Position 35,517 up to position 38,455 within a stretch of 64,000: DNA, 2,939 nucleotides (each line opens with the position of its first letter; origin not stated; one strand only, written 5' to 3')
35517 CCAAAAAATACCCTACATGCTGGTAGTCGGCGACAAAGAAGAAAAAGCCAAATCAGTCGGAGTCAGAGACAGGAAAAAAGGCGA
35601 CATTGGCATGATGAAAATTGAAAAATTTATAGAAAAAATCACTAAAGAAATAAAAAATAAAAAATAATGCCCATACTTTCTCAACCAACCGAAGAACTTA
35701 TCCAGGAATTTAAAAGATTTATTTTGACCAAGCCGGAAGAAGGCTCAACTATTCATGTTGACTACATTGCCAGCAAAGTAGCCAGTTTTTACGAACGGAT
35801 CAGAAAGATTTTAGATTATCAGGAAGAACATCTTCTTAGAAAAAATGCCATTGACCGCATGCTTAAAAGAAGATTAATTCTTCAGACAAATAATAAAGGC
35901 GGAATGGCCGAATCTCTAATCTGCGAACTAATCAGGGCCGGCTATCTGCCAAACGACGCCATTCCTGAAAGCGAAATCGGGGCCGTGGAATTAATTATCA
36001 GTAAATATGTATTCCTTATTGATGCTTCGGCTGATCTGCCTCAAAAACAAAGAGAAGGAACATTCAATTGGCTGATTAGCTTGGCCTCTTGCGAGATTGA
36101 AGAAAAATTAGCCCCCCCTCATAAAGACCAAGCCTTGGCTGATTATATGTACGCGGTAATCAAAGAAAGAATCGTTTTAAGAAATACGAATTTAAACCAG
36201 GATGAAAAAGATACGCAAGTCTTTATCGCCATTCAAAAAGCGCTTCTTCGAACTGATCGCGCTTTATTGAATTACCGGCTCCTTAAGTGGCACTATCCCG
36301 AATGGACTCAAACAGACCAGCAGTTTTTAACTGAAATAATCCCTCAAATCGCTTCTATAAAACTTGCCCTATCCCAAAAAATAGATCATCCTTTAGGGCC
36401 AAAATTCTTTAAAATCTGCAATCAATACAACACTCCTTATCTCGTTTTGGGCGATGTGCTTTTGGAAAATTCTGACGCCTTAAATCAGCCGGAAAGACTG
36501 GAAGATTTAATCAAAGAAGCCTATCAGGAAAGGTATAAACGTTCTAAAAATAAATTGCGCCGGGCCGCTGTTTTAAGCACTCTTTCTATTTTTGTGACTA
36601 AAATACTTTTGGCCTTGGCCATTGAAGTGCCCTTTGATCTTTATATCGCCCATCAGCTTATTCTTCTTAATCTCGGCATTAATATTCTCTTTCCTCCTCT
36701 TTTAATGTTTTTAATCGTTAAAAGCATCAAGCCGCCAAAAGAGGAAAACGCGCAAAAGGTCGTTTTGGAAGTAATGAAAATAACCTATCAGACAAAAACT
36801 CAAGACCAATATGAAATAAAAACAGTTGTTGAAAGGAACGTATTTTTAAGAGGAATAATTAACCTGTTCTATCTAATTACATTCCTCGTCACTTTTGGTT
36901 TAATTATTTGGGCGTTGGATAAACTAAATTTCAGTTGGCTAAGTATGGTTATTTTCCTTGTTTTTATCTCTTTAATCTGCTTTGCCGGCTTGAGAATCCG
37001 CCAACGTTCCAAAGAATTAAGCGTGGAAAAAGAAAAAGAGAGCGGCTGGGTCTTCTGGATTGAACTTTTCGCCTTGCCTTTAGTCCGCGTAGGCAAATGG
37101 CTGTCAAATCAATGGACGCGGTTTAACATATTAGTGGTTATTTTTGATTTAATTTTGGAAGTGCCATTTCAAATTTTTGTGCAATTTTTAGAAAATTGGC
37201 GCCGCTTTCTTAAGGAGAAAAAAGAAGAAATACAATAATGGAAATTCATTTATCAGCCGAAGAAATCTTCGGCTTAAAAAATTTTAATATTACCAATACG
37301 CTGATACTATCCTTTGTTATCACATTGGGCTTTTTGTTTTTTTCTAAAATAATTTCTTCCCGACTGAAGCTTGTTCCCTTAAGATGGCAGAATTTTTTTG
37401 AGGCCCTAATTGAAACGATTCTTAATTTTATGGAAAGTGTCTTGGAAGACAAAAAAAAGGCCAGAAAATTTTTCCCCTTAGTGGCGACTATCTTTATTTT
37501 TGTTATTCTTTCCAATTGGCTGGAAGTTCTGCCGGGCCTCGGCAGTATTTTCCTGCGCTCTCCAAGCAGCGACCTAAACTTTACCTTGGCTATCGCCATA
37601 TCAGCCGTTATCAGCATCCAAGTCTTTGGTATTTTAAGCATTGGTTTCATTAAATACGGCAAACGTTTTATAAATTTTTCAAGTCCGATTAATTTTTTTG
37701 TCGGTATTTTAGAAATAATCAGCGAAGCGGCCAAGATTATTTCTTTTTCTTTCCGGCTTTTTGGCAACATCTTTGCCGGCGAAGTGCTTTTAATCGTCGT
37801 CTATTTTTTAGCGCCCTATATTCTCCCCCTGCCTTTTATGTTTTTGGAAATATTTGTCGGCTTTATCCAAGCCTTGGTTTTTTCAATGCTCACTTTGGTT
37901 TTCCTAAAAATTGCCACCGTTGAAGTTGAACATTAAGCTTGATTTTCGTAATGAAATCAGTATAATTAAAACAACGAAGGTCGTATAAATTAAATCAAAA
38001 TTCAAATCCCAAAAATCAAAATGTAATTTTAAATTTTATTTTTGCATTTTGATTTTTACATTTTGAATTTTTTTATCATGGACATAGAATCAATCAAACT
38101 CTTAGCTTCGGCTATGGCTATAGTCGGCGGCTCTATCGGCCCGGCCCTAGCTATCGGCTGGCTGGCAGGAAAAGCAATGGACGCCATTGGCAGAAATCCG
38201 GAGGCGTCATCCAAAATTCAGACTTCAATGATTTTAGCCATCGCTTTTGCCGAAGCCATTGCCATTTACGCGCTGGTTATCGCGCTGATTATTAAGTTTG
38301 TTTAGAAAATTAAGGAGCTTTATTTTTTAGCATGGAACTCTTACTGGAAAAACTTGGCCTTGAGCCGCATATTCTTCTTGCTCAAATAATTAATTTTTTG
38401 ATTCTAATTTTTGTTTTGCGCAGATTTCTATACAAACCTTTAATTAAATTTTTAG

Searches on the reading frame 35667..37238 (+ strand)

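Call 5: search_protein_families(library=pfam, proteins=[window:35667-37238:+], max_evalue=0.01)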
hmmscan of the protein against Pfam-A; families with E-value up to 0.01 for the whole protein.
window:35667-37238:+ (523 aa): 1 family
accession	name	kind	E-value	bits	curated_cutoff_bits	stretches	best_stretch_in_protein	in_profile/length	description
PF18937.5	DUF5685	-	0.00072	19.5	26.7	1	40-147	125-226/272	Family of unknown function (DUF5685)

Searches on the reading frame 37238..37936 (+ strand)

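Call 5: search_protein_families(library=pfam, proteins=[window:37238-37936:+], max_evalue=0.01)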
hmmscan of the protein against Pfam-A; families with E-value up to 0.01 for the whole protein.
window:37238-37936:+ (232 aa): 1 family
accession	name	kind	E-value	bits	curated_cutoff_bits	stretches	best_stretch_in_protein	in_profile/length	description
PF00119.25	ATP-synt_A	-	3.5e-43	148.4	33.9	1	24-224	3-217/217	ATP synthase A chain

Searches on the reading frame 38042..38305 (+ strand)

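Call 5: search_protein_families(library=pfam, proteins=[window:38042-38305:+], max_evalue=0.01)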
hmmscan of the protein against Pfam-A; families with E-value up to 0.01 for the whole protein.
window:38042-38305:+ (87 aa): 1 family
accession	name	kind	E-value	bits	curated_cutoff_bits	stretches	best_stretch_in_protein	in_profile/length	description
PF00137.26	ATP-synt_C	-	3.7e-15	56.3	24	1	21-84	1-60/60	ATP synthase subunit C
